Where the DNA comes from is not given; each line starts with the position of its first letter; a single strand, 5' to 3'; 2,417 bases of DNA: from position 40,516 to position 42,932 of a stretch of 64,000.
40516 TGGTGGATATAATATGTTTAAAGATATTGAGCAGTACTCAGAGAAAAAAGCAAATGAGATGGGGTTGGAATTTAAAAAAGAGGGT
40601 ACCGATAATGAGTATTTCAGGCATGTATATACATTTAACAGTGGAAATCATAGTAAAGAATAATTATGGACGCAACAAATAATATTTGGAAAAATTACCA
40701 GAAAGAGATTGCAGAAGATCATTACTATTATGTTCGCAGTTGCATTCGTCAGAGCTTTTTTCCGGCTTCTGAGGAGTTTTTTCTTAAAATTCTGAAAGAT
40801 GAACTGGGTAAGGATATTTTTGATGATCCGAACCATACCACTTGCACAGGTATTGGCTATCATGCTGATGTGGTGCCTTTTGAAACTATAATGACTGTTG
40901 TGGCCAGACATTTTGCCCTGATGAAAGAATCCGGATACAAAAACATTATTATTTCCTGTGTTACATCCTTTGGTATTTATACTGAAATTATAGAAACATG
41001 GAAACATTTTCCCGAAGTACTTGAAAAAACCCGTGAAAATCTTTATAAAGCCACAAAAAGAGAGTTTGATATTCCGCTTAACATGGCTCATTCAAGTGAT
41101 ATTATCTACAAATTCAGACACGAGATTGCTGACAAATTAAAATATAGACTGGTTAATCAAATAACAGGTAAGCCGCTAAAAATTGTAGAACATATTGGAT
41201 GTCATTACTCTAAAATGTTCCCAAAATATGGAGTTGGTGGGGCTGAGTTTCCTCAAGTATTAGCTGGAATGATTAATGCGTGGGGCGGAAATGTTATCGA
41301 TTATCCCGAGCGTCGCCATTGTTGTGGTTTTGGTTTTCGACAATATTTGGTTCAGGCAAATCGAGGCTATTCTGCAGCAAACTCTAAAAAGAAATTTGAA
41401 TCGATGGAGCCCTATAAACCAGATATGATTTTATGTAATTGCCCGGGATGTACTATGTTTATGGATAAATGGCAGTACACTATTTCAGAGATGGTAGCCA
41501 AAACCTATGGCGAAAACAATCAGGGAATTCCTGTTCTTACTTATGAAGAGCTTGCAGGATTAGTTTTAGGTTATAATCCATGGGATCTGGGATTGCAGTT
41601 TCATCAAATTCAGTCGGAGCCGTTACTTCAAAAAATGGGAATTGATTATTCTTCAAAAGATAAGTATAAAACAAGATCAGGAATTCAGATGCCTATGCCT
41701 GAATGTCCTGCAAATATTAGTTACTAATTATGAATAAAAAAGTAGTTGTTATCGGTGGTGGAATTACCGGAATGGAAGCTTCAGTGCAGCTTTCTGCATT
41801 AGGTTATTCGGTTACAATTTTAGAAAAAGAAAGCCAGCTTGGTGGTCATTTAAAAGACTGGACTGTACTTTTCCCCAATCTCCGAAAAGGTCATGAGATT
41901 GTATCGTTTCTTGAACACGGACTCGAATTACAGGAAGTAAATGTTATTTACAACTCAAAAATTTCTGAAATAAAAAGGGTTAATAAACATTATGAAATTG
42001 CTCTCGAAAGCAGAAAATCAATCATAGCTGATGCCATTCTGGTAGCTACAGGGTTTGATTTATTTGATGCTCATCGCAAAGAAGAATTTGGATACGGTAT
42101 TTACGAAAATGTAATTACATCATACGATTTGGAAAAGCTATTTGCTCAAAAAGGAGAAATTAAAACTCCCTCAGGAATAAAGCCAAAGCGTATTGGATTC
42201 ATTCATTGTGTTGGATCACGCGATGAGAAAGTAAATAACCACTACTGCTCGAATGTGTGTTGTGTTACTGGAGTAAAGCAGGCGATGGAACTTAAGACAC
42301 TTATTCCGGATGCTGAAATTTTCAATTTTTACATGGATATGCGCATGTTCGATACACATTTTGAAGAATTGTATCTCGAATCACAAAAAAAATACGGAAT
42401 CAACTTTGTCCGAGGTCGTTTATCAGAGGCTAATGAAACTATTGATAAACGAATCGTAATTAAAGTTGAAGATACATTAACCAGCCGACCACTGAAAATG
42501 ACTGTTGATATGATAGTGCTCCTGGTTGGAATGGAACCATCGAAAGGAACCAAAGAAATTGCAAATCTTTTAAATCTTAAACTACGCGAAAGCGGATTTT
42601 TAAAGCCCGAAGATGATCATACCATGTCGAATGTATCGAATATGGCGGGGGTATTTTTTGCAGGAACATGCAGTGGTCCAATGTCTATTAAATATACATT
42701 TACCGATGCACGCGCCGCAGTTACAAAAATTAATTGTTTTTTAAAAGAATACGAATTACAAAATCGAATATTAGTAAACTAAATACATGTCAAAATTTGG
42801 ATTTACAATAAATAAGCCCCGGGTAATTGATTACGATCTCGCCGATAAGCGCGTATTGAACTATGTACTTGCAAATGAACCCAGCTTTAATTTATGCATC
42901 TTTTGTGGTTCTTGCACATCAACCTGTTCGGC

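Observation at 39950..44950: Five-gene Hdr-like operon combining soluble HdrCBA-type and membrane HdrED-type modules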

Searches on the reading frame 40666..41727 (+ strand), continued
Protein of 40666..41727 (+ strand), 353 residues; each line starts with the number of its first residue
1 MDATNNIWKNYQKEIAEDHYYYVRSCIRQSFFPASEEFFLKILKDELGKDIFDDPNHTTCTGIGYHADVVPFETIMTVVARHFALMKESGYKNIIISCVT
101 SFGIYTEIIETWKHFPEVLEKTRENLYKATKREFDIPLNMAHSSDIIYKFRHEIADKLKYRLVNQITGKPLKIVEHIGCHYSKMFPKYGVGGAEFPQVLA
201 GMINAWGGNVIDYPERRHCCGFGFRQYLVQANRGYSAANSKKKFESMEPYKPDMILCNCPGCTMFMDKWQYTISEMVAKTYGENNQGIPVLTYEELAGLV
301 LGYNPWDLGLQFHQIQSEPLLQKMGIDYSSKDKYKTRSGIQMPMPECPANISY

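Call 80: find_encoding_contigs(protein=P0290, flank=7000, max_places=1)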
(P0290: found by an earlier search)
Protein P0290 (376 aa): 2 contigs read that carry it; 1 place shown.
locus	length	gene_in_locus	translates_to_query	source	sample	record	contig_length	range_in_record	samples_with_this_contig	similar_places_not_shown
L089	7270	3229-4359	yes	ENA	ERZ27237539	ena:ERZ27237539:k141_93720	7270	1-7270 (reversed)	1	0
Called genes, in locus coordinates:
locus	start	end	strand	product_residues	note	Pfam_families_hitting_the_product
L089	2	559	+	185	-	?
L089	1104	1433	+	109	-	-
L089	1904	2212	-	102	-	-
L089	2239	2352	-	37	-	-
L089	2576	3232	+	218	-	PF13183:Fer4_8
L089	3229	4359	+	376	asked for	PF02754:CCG (faint)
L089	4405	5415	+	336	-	PF00890:FAD_binding_2 (faint), PF01134:GIDA (faint), PF01266:DAO (faint), PF03486:HI0933_like (faint), PF07992:Pyr_redox_2, PF12831:FAD_oxidored, PF13738:Pyr_redox_3 (faint)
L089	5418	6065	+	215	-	PF13237:Fer4_10, PF12838:Fer4_7 (weak), PF13183:Fer4_8, PF13187:Fer4_9, PF13534:Fer4_17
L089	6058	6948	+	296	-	PF02754:CCG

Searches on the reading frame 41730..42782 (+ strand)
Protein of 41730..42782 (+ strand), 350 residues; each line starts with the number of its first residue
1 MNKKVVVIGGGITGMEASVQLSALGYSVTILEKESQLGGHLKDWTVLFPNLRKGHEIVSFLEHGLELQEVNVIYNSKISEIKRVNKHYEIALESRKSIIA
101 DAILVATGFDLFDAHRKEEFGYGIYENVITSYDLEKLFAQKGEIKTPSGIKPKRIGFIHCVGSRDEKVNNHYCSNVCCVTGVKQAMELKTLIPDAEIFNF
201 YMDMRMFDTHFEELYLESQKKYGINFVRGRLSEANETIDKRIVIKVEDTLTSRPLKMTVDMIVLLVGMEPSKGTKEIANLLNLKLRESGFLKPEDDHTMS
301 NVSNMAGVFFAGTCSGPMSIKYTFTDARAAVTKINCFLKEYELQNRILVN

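Call 3: search_protein_families(library=pfam, proteins=[window:41730-42782:+], max_evalue=0.01)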
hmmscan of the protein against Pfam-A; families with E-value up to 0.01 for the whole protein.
window:41730-42782:+ (350 aa): 12 families
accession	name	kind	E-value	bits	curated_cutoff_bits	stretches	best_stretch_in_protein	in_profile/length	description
PF07992.20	Pyr_redox_2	-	1e-21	78.1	26.1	2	2-110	142-238/291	Pyridine nucleotide-disulphide oxidoreductase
PF03486.20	HI0933_like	-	1.1e-11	45.1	50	2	45-108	99-163/244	HI0933-like protein Rossmann domain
PF13738.12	Pyr_redox_3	-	6.6e-11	42.4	30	1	2-110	164-268/305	Pyridine nucleotide-disulphide oxidoreductase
PF00070.33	Pyr_redox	-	9.4e-11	42.5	22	1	4-86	1-71/82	Pyridine nucleotide-disulphide oxidoreductase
PF01266.30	DAO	-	2.3e-08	34.4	27.9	1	4-39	1-36/353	FAD dependent oxidoreductase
PF13450.12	NAD_binding_8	-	2.4e-08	34.6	21.9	1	7-49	1-41/68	NAD(P)-binding Rossmann-like domain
PF00890.30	FAD_binding_2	-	6.6e-06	26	20.4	1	5-41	2-38/414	FAD binding domain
PF12831.13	FAD_oxidored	-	1.7e-05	24.8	27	1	5-41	2-38/416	FAD dependent oxidoreductase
PF01134.28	GIDA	-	0.00017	21.3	22.1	1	4-34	1-31/391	Glucose inhibited division protein A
PF01593.30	Amino_oxidase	-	0.00033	20.5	19.8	0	12-44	1-33/443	Flavin containing amine oxidoreductase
PF01262.27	AlaDh_PNT_C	-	0.00039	20.3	23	1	4-40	30-66/214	Alanine dehydrogenase/PNT, C-terminal domain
PF01494.25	FAD_binding_3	-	0.0037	17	22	1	4-36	3-35/349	FAD binding domain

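Call 4: search_protein_families(library=ncbifam, proteins=[window:41730-42782:+], max_evalue=0.01)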
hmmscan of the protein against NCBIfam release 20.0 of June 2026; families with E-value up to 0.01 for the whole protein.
window:41730-42782:+ (350 aa): 94 families (the best 25 are shown)
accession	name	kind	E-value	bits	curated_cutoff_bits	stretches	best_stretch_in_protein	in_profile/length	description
NF040770.1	hetero_SS_HdrA2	exception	5.1e-78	263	1100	2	95-344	313-566/777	CoB-CoM heterodisulfide reductase HdrA2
NF041778.1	hetero_SS_HdrA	equivalog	7.3e-62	209.3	1400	2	98-340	326-572/771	ferredoxin:CoB-CoM heterodisulfide reductase subunit HdrA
NF041891.1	hdrA_Methbact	equivalog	1e-59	202.5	1300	2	84-338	296-556/762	ferredoxin:CoB-CoM heterodisulfide reductase subunit HdrA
TIGR00275.1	TIGR00275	subfamily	2.1e-13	49.9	183.8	2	46-123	97-173/401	aminoacetone oxidase family FAD-binding enzyme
NF009410.0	PRK12771.1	subfamily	8.1e-13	47.8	516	2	3-42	139-178/566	NAD(P)-binding protein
TIGR01350.1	lipoamide_DH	equivalog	1.5e-12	47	408.8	1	3-109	171-267/461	dihydrolipoyl dehydrogenase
NF009409.0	PRK12770.1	subfamily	2.3e-12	46.6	343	2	216-341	238-353/360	putative glutamate synthase subunit beta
NF045599.1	bili_reduct_long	exception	1.2e-10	40.4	750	1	2-88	381-466/641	bilirubin reductase, long form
TIGR01292.1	TRX_reduct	equivalog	1.8e-10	40.2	343.45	1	4-109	2-110/300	thioredoxin-disulfide reductase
NF004943.0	PRK06292.2-1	equivalog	3.6e-10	39.2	432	1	3-110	172-269/456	dihydrolipoyl dehydrogenase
TIGR04018.1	Bthiol_YpdA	hypoth_equivalog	5e-10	38.7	339.9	1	2-110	152-248/316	YpdA family putative bacillithiol disulfide reductase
NF003585.0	PRK05249.1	equivalog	1.4e-09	37.1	465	1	3-108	177-270/464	Si-specific NAD(P)(+) transhydrogenase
NF003437.0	PRK04965.1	equivalog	3.5e-09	36.1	392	1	3-109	142-237/378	NADH:flavorubredoxin reductase NorW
TIGR03385.1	CoA_CoA_reduc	equivalog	1.2e-08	34.2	578.8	1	3-109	150-243/439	CoA-disulfide reductase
NF008845.0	PRK11883.1-5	equivalog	2.9e-08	32.4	560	2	48-108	224-283/468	protoporphyrinogen oxidase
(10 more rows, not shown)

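Call 6: search_solved_structures(query=window:41730-42782:+, max_evalue=0.00001, show_alignments=2)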
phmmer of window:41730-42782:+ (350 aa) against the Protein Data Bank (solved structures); distinct sequences matched with E-value up to 0.00001: 10.
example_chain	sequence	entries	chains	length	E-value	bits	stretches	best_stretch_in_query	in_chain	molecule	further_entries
8rvv_A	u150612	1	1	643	1.7e-58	201.8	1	99-333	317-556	H(2):CoB-CoM heterodisulfide,ferredoxin reductase subunit A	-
8rvu_a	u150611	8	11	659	1.8e-58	201.7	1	99-333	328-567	H(2):CoB-CoM heterodisulfide,ferredoxin reductase subunit A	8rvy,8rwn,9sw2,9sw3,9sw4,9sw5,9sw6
5odc_A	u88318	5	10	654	1.1e-57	199.1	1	102-338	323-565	Heterodisulfide reductase, subunit A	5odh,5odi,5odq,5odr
9sfi_A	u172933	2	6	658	5.6e-57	196.8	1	98-335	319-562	CoB--CoM heterodisulfide reductase iron-sulfur subunit A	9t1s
6tjr_A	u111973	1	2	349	2.3e-54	188.2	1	3-331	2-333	Fumarate reductase/succinate dehydrogenase flavoprotein domain protein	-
7bkb_A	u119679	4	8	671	9.2e-47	163.2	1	102-343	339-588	CoB--CoM heterodisulfide reductase iron-sulfur subunit A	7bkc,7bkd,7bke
1jeh_A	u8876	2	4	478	8.9e-08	35.1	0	3-41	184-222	DIHYDROLIPOAMIDE DEHYDROGENASE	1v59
3d1c_A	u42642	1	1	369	2e-07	33.9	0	4-111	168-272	Flavin-containing Putative Monooxygenase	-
5twb_A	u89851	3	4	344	2.8e-07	33.4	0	3-123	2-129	Ferredoxin--NADP reductase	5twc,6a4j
5jca_L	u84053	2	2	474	9.6e-06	28.4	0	2-59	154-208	NADH-dependent Ferredoxin:NADP Oxidoreductase (NfnI) subunit alpha | NADH-dependent Ferredoxin:NADP Oxidoreductase subunit alpha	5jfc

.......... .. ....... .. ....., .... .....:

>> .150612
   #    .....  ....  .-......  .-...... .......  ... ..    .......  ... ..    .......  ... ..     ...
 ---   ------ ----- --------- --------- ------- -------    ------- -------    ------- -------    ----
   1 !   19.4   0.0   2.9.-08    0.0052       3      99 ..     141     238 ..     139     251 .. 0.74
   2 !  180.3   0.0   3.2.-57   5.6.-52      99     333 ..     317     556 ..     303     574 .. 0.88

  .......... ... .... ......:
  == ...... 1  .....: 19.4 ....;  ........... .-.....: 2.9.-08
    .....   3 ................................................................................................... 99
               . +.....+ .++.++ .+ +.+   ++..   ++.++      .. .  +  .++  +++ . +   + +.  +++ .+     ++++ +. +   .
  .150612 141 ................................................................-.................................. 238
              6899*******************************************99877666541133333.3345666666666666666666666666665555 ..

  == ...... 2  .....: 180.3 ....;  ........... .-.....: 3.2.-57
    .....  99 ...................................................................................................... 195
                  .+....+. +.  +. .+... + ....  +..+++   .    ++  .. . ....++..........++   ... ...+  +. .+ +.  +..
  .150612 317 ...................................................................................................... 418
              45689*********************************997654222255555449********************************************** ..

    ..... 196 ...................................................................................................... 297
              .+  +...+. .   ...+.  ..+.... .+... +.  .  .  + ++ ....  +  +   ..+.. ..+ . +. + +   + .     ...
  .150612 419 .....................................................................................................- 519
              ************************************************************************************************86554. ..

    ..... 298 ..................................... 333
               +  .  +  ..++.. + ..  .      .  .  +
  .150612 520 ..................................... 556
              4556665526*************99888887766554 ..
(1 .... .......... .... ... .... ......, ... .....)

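Call 28: search_solved_structures(query=window:41730-42782:+, max_evalue=1e-40, show_alignments=5)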
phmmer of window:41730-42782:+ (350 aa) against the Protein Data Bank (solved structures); distinct sequences matched with E-value up to 1e-40: 6.
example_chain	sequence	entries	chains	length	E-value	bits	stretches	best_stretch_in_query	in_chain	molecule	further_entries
8rvv_A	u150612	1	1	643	1.7e-58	201.8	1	99-333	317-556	H(2):CoB-CoM heterodisulfide,ferredoxin reductase subunit A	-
8rvu_a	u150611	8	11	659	1.8e-58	201.7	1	99-333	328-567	H(2):CoB-CoM heterodisulfide,ferredoxin reductase subunit A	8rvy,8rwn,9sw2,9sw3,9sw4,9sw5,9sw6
5odc_A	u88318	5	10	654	1.1e-57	199.1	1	102-338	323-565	Heterodisulfide reductase, subunit A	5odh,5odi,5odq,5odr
9sfi_A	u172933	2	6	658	5.6e-57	196.8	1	98-335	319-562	CoB--CoM heterodisulfide reductase iron-sulfur subunit A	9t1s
6tjr_A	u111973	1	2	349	2.3e-54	188.2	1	3-331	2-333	Fumarate reductase/succinate dehydrogenase flavoprotein domain protein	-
7bkb_A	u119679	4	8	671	9.2e-47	163.2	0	102-343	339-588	CoB--CoM heterodisulfide reductase iron-sulfur subunit A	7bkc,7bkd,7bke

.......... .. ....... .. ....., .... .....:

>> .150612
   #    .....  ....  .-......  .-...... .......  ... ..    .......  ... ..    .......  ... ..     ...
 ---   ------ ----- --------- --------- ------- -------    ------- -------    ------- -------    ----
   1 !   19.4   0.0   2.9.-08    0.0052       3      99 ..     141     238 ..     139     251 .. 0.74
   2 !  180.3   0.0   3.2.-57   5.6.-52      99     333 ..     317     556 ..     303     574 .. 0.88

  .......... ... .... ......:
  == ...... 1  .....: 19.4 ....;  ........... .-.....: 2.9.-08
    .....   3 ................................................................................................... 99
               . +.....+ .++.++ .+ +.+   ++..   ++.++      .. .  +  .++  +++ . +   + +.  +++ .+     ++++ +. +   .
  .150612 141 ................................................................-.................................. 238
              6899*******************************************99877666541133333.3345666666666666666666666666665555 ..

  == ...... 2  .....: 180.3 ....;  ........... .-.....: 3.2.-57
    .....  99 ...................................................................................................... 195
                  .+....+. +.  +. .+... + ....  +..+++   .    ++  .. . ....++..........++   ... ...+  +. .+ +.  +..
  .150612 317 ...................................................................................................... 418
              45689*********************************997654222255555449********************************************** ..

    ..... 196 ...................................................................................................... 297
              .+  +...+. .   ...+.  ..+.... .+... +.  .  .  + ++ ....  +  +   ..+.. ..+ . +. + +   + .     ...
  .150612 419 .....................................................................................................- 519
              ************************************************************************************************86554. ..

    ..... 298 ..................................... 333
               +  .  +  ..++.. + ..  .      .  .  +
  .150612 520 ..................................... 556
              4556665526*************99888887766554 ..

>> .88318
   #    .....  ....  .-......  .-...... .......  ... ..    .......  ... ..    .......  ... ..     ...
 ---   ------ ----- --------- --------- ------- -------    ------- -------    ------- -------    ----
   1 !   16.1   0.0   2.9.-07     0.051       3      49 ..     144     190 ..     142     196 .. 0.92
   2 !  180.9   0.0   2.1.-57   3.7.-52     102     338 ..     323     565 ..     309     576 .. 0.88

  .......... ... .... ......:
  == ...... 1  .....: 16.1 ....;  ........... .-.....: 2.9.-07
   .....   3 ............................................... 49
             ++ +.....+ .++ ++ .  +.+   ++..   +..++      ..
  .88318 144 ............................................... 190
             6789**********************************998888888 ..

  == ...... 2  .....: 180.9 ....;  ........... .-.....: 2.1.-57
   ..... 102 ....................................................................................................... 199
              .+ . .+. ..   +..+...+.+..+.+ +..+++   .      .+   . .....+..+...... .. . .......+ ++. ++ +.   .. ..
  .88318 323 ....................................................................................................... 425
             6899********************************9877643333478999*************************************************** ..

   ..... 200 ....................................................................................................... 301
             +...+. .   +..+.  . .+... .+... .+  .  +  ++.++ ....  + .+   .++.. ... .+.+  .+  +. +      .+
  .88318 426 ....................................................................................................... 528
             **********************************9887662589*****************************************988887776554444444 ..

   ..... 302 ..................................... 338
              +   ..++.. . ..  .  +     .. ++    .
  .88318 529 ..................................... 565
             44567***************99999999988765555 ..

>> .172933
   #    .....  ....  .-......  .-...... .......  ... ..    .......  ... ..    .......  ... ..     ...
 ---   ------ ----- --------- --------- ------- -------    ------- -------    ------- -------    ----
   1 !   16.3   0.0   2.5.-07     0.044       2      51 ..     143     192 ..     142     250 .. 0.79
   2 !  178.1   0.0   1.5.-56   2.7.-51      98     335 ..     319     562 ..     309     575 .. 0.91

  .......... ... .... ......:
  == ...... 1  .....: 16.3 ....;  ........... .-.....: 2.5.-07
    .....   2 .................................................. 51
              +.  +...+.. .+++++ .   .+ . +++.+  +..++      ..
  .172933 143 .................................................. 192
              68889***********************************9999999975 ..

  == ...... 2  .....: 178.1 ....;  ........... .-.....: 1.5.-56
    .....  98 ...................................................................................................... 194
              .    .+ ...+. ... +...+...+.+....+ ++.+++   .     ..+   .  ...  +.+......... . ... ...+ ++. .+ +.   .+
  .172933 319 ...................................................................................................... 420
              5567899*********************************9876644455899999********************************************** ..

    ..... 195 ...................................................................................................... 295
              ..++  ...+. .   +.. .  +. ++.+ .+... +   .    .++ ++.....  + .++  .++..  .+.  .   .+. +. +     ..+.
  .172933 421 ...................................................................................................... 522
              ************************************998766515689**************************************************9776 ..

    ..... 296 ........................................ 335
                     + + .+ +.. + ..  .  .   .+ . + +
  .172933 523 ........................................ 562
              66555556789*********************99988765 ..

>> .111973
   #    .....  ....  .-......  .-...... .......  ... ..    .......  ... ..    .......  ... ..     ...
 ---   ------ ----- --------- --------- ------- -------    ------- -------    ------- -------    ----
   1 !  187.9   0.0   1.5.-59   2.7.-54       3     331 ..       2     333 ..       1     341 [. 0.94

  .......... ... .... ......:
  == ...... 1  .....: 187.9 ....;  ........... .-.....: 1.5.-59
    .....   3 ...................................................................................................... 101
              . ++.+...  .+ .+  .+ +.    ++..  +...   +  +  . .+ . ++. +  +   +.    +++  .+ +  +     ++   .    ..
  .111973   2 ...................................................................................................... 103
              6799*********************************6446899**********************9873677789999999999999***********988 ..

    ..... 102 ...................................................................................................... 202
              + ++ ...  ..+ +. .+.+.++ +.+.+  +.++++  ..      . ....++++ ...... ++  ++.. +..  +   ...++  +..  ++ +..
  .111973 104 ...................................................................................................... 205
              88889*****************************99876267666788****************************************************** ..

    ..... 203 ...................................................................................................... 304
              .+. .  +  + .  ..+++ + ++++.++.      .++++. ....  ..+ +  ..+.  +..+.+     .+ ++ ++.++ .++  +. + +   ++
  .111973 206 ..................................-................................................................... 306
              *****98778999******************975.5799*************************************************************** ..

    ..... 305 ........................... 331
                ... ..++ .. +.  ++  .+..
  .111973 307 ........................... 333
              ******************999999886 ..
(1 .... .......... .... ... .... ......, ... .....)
